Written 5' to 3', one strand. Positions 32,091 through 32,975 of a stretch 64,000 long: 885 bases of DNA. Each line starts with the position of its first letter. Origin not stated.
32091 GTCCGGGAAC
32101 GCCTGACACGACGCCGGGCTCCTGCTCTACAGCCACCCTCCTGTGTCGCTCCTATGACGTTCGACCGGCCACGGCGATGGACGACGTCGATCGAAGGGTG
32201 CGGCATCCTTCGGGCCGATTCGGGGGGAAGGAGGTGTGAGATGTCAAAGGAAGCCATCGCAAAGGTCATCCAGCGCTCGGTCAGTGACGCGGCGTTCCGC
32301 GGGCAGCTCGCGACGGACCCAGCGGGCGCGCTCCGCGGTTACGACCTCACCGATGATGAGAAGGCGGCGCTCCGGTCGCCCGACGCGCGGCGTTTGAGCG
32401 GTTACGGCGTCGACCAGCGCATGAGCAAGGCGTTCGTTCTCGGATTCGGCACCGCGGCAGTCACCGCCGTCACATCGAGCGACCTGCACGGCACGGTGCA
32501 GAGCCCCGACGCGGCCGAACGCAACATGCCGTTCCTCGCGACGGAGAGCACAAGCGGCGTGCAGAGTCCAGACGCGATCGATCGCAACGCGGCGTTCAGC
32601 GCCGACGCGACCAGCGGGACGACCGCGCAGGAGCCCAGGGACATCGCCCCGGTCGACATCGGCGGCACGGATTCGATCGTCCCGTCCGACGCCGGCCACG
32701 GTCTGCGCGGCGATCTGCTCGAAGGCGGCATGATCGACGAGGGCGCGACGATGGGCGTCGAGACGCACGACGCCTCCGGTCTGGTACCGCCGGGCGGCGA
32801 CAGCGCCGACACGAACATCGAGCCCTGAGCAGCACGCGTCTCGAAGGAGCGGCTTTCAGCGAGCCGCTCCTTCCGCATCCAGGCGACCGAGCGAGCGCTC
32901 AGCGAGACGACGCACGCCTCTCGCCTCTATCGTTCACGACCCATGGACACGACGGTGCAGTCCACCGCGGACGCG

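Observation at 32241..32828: Two paralogous genes with Nif11/NHLP-like leader domains, one beside the gas-vesicle cluster and one beside the protease operon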

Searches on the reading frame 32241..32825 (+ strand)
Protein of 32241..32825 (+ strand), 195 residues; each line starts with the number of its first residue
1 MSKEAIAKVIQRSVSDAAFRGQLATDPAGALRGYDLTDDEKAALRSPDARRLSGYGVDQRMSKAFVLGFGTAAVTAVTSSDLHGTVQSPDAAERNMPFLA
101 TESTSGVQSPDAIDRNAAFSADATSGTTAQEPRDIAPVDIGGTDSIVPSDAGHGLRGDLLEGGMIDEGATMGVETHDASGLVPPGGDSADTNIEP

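Call 8: search_protein_families(library=pfam, proteins=[window:32241-32825:+], max_evalue=1)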
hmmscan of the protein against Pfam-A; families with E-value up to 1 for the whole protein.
window:32241-32825:+ (195 aa): 2 families
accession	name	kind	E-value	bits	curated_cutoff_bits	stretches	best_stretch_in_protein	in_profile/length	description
PF14407.11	Frankia_peptide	-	4.3e-07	30.6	48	1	8-50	4-48/63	Ribosomally synthesized peptide prototyped by Frankia Franean1_4349.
PF07746.16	LigA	-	0.0027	18.2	25.3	1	14-58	8-52/87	Aromatic-ring-opening dioxygenase LigAB, LigA subunit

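Call 9: search_protein_families(library=ncbifam, proteins=[window:32241-32825:+], max_evalue=1)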
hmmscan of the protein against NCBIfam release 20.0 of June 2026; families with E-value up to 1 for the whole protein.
window:32241-32825:+ (195 aa): 3 families
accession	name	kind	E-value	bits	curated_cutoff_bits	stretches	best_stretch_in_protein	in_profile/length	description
NF038399.1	NH_RiPP_Os17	domain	7e-16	58.1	40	1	4-61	1-62/63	Os1348 family NHLP clan protein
TIGR04509.1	mod_pep_NH_fam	subfamily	0.0011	18.9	34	1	6-42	7-43/87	NHLP-related RiPP peptide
TIGR03793.1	leader_NHLP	domain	0.033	14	50.9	1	3-32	3-32/77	NHLP leader peptide family RiPP precursor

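Call 11: find_encoding_contigs(protein=window:32241-32825:+, flank=10000, max_places=6)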
Protein window:32241-32825:+ (195 aa): 3 contigs read that carry it; 3 places shown.
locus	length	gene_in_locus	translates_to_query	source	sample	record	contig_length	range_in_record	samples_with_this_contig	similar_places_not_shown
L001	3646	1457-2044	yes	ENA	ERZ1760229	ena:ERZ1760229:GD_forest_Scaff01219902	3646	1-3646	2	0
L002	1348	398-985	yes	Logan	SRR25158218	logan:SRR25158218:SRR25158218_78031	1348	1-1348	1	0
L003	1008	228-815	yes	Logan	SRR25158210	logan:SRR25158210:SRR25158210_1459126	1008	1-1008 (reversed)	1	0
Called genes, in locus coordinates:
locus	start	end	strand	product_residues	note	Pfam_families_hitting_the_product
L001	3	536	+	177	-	?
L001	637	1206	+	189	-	-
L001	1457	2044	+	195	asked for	PF14407:Frankia_peptide (weak)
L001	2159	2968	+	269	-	PF06386:GvpL_GvpF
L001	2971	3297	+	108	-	PF05120:GvpG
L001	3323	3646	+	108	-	?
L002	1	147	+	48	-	?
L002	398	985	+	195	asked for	PF14407:Frankia_peptide (weak)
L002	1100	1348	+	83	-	?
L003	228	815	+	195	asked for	PF14407:Frankia_peptide (weak)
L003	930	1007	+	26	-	?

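Call 12: find_homologous_proteins(query=window:32241-32825:+, max_evalue=0.001)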
Query window:32241-32825:+ (195 aa): 292 proteins with E <= 0.001 among 802 candidates; the best 120 are listed.
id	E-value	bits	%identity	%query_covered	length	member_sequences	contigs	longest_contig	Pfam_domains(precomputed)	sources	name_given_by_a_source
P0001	1.8e-117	408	100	100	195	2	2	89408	PF14407.12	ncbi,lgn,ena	ncbi:MAG TPA: Os1348 family NHLP clan protein [Candidatus Limnocylindria bacterium]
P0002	1.2e-96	340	83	100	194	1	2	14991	PF14407.12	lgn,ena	-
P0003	7.7e-96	337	83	100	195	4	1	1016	PF14407.12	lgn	-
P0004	4.3e-91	322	79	100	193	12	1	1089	PF14407.12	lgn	-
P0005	1.3e-44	171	40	72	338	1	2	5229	PF14407.12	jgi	jgi:hypothetical protein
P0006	1.9e-43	167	63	62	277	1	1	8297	-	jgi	jgi:hypothetical protein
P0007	4.1e-42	162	42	90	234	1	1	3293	PF14407.12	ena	-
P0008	2.7e-41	160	45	73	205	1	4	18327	PF14407.12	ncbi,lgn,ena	ncbi:MAG TPA: Os1348 family NHLP clan protein [Candidatus Limnocylindria bacterium]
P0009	7.8e-39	152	49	100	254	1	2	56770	-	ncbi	-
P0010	3.0e-38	150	47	74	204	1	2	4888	PF14407.12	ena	-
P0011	7.4e-38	148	61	60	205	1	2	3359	PF14407.12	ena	-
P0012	2.1e-36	144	52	72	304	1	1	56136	PF14407.12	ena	-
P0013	1.2e-35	141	52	68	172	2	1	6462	-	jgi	-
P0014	7.4e-35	139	45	72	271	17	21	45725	PF14407.12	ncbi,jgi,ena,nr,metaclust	ncbi:MAG: hypothetical protein E6I57_12660 [Chloroflexi bacterium]|nr:MAG: hypothetical protein E6J4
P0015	9.8e-34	135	56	72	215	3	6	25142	PF14407.12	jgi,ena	-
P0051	7.0e-23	100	59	50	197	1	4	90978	PF14407.12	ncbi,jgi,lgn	-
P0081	6.2e-21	93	67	43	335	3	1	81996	PF14407.12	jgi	jgi:hypothetical protein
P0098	1.5e-20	92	65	42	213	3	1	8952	PF14407.12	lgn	-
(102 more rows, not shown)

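Call 21: search_solved_structures(query=window:32241-32825:+, max_evalue=10, show_alignments=2)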
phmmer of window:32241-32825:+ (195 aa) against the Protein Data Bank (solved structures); distinct sequences matched with E-value up to 10: 4.
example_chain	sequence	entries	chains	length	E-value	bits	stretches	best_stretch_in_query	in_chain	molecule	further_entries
6lk7_A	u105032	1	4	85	0.03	17.7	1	2-58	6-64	Nitrile hydratase, alpha chain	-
3wku_A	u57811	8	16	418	0.055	16.9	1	16-76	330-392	Gallate dioxygenase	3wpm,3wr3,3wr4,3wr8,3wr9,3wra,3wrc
3wrb_A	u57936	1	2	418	0.055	16.9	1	16-76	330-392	Gallate dioxygenase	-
9h2q_B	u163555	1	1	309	1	12.8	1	21-71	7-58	Autophagy-related protein 16-1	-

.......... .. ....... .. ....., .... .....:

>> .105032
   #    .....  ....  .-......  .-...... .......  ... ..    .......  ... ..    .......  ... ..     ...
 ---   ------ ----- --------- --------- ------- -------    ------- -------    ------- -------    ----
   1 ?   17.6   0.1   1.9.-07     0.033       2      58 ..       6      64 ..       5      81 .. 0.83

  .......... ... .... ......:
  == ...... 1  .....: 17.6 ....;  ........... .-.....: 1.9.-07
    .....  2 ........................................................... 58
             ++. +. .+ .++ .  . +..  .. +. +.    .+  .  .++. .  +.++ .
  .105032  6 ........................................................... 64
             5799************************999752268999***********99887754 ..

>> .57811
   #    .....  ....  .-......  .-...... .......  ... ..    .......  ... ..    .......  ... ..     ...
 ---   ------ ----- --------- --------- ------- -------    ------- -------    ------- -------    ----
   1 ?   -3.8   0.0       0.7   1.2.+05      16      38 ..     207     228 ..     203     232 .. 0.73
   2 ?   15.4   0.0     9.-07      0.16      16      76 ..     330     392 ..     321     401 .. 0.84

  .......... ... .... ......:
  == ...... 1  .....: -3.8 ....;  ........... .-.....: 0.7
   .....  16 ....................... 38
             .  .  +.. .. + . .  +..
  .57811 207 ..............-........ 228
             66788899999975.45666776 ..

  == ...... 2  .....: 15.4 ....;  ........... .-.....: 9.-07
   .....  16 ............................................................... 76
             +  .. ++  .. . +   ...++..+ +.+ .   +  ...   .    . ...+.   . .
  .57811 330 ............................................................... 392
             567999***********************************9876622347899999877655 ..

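Call 29: find_encoding_contigs(protein=P0098, flank=10000, max_places=4)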
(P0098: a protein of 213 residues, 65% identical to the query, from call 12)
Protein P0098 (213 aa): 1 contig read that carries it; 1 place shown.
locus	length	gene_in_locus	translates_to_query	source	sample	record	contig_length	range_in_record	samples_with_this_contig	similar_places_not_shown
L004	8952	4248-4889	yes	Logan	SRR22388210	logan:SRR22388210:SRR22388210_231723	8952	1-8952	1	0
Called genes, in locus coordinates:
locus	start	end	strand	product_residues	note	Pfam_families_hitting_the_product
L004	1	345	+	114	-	?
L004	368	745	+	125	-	PF00072:Response_reg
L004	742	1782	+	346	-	PF00072:Response_reg, PF00211:Guanylate_cyc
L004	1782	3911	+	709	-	PF02163:Peptidase_M50 (weak), PF00027:cNMP_binding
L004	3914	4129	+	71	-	-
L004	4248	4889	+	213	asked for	PF14407:Frankia_peptide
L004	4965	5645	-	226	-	PF00325:Crp (faint), PF00027:cNMP_binding, PF13545:HTH_Crp_2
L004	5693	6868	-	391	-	PF04389:Peptidase_M28 (weak), PF01546:Peptidase_M20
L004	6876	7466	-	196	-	PF12867:DinB_2 (weak)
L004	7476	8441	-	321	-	PF00027:cNMP_binding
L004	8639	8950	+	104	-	?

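Call 30: find_encoding_contigs(protein=P0051, flank=10000, max_places=4)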
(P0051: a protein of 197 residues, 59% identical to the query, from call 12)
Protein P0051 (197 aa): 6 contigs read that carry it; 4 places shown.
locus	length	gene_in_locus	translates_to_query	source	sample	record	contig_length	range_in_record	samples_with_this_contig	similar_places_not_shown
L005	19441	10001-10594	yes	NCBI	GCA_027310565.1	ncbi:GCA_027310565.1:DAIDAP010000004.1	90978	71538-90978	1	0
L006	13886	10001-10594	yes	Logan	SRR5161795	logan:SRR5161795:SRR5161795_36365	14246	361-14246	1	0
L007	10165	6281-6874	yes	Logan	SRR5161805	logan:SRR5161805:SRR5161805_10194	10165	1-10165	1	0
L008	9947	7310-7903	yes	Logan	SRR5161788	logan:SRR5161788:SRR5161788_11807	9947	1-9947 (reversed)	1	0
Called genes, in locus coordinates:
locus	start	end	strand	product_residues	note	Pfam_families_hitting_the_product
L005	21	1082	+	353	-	PF08240:ADH_N, PF16912:Glu_dehyd_C, PF01494:FAD_binding_3 (weak), PF00107:ADH_zinc_N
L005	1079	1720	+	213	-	PF04199:Cyclase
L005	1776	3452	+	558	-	PF13492:GAF_3 (weak), PF01590:GAF, PF13185:GAF_2 (weak)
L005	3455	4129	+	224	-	PF01081:Aldolase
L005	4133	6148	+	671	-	PF00723:Glyco_hydro_15, PF22422:MGH1-like_GH (weak)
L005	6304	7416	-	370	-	PF00962:A_deaminase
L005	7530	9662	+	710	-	PF02163:Peptidase_M50 (faint), PF00027:cNMP_binding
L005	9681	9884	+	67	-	-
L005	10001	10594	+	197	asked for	PF14407:Frankia_peptide (weak)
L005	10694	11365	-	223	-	PF00027:cNMP_binding, PF13545:HTH_Crp_2, PF00325:Crp (weak)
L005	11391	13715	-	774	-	PF01315:Ald_Xan_dh_C, PF02738:MoCoBD_1, PF20256:MoCoBD_2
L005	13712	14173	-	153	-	PF00111:Fer2, PF01799:Fer2_2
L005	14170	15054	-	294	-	PF00941:FAD_binding_5, PF03450:CO_deh_flav_C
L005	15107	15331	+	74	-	-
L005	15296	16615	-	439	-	PF01979:Amidohydro_1, PF07969:Amidohydro_3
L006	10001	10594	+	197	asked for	PF14407:Frankia_peptide (weak)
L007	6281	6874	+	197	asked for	PF14407:Frankia_peptide (weak)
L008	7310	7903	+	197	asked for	PF14407:Frankia_peptide (weak)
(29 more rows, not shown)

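Call 31: find_encoding_contigs(protein=P0081, flank=10000, max_places=4)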
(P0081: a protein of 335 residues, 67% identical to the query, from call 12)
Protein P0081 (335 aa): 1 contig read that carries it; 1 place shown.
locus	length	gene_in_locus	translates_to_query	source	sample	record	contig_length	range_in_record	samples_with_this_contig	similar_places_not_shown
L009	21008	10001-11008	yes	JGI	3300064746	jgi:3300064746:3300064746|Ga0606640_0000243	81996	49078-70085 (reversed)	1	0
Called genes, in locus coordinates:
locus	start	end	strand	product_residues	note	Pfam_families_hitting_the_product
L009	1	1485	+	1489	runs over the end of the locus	PF00270:DEAD, PF04851:ResIII (weak), PF00271:Helicase_C, PF19306:WHD_Lhr, PF08494:DEAD_assoc, PF23236:WHD_2nd_Lhr, PF23235:WHD_3rd_Lhr, PF23234:WHD_4th_Lhr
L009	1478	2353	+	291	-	PF01149:Fapy_DNA_glyco, PF06831:H2TH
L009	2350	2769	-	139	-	PF01842:ACT (faint), PF13291:ACT_4 (faint)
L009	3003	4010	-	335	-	PF02128:Peptidase_M36 (weak), PF02868:Peptidase_M4_C (faint)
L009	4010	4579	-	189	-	PF00583:Acetyltransf_1, PF13508:Acetyltransf_7 (weak)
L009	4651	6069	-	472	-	PF02233:PNTB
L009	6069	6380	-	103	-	PF12769:PNTB_4TM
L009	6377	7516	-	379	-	PF05222:AlaDh_PNT_N, PF01262:AlaDh_PNT_C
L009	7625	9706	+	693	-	PF02163:Peptidase_M50, PF00027:cNMP_binding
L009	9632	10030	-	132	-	-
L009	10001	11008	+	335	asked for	PF14407:Frankia_peptide (weak)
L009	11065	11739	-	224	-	PF00027:cNMP_binding, PF13545:HTH_Crp_2, PF00325:Crp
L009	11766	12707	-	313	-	PF00296:Bac_luciferase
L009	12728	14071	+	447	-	PF00202:Aminotran_3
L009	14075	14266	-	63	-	-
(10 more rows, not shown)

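Call 33: find_encoding_contigs(protein=P0014, flank=10000, max_places=4)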
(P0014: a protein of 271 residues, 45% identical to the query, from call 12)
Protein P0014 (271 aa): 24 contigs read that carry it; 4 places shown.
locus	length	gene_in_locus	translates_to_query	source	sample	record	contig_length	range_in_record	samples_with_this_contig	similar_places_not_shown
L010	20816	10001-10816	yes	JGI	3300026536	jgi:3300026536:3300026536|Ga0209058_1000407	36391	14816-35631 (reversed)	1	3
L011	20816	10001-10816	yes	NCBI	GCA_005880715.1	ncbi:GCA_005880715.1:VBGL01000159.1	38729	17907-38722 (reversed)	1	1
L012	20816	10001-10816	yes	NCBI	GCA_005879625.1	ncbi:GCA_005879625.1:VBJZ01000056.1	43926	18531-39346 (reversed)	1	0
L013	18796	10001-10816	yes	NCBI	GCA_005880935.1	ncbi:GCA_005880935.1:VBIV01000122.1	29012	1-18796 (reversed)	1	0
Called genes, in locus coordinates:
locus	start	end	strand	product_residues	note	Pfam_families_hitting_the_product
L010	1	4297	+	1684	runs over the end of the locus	?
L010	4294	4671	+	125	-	PF00072:Response_reg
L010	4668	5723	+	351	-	PF00072:Response_reg, PF00211:Guanylate_cyc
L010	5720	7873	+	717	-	PF02163:Peptidase_M50 (weak), PF00027:cNMP_binding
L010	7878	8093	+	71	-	PF17982:C5HCH (weak)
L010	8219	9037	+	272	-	PF14407:Frankia_peptide (weak)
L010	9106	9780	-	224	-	PF00027:cNMP_binding, PF13545:HTH_Crp_2, PF00325:Crp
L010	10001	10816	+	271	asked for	PF14407:Frankia_peptide (weak)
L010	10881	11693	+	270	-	PF14407:Frankia_peptide (weak)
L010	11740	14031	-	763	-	PF01315:Ald_Xan_dh_C, PF02738:MoCoBD_1, PF20256:MoCoBD_2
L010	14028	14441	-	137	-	PF00583:Acetyltransf_1, PF13673:Acetyltransf_10 (weak), PF13508:Acetyltransf_7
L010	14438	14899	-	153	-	PF00111:Fer2, PF01799:Fer2_2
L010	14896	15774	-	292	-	PF00941:FAD_binding_5, PF03450:CO_deh_flav_C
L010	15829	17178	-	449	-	PF01979:Amidohydro_1, PF07969:Amidohydro_3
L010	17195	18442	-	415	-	PF04389:Peptidase_M28, PF01546:Peptidase_M20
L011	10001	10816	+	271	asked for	PF14407:Frankia_peptide (weak)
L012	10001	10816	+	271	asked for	PF14407:Frankia_peptide (weak)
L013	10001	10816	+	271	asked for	PF14407:Frankia_peptide (weak)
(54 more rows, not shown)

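Call 34: find_encoding_contigs(protein=P0012, flank=10000, max_places=3)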
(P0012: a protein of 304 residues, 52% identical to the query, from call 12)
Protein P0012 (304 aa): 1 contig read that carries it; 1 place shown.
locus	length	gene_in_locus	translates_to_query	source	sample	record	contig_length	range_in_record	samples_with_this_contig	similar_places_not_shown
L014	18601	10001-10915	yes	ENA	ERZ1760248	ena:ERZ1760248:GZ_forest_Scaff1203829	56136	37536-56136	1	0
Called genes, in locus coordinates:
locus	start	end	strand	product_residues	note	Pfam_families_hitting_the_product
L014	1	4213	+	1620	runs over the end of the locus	PF01590:GAF, PF13185:GAF_2, PF01590:GAF, PF13185:GAF_2, PF13492:GAF_3, PF01590:GAF, PF13185:GAF_2, PF13492:GAF_3, +19 more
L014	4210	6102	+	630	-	PF00512:HisKA, PF02518:HATPase_c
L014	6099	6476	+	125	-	PF00072:Response_reg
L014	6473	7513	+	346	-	PF00072:Response_reg, PF00211:Guanylate_cyc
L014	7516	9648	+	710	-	PF02163:Peptidase_M50 (faint), PF00027:cNMP_binding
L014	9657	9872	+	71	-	-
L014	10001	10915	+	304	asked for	PF14407:Frankia_peptide (weak)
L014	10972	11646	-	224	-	PF00027:cNMP_binding, PF13545:HTH_Crp_2, PF00325:Crp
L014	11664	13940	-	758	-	PF01315:Ald_Xan_dh_C, PF02738:MoCoBD_1, PF20256:MoCoBD_2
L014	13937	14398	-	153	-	PF00111:Fer2, PF01799:Fer2_2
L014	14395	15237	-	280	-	PF00941:FAD_binding_5, PF03450:CO_deh_flav_C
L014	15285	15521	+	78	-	-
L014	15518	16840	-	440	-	PF01979:Amidohydro_1, PF07969:Amidohydro_3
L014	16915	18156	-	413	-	PF04389:Peptidase_M28 (weak), PF01546:Peptidase_M20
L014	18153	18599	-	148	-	?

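Call 40: find_encoding_contigs(protein=P0008, flank=10000, max_places=3)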
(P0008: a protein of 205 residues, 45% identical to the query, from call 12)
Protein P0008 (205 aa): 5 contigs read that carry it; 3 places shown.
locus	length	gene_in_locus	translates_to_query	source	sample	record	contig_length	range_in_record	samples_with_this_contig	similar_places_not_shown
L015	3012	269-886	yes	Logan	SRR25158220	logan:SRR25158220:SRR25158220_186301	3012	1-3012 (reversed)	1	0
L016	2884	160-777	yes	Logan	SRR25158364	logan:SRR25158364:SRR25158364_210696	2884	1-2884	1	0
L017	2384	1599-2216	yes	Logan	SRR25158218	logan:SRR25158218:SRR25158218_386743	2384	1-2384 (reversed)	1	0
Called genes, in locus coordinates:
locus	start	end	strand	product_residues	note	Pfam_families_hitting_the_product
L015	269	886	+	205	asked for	PF14407:Frankia_peptide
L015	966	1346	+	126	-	PF08818:DUF1801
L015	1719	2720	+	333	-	-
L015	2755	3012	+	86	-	?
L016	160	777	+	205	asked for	PF14407:Frankia_peptide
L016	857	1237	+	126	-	PF08818:DUF1801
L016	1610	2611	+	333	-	-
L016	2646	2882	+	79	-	?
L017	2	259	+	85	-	?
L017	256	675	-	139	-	PF13380:CoA_binding_2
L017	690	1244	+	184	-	-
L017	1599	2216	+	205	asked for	PF14407:Frankia_peptide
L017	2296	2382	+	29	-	?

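Call 88: search_protein_families(library=ncbifam, proteins=[L004:4965-5645:-], max_evalue=0.01)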
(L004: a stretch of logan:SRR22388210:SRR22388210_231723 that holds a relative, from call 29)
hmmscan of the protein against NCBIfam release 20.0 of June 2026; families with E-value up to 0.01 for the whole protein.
L004:4965-5645:- (226 aa): 13 families
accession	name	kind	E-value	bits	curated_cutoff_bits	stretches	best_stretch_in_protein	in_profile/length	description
NF008732.0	PRK11753.1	equivalog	1.4e-24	86.8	266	1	33-206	23-202/214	cAMP-activated global transcriptional regulator CRP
TIGR03697.1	NtcA_cyano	equivalog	3.7e-18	66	244.95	1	43-220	3-188/193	global nitrogen regulator NtcA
NF058543.1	ActPatMycb56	equivalog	3.6e-14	52.4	460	1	17-138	3-122/317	acetyltransferase Pat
NF041163.2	encap_f2b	equivalog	9.8e-13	48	400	1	27-137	89-200/450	family 2B encapsulin nanocompartment shell protein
NF050806.1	TransRegFixKCaul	equivalog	3.4e-12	46.1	300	1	15-220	3-210/215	transcriptional regulator FixK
NF010499.0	PRK13918.1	equivalog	2.4e-11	43.6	274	1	50-221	28-198/205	CRP/FNR family transcriptional regulator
NF052518.1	TransRegLdrP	equivalog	1.1e-10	41.8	300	1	37-223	3-187/195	transcriptional regulator LdrP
NF053664.1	TransRegPtrACyano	equivalog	1.6e-10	40.7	300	1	52-207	28-182/196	Crp/Fnr family transcriptional regulator PtrA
NF006901.0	PRK09392.1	equivalog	1.8e-09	37.2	211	1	36-220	33-217/236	transcriptional activator FtrB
NF007707.0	PRK10402.1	subfamily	3.3e-07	30.1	180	1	32-164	30-162/226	transcriptional regulator YeiL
TIGR03896.1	cyc_nuc_ocin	subfamily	2.7e-06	27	161.05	1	37-136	165-264/317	bacteriocin-type transport-associated protein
NF008365.0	PRK11161.1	subfamily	7e-05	22.2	228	1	34-220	48-239/250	fumarate/nitrate reduction transcriptional regulator Fnr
NF045989.1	TransRegFnrLRhodb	equivalog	0.00092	18.5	300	0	36-220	39-231/245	transcriptional regulator FnrL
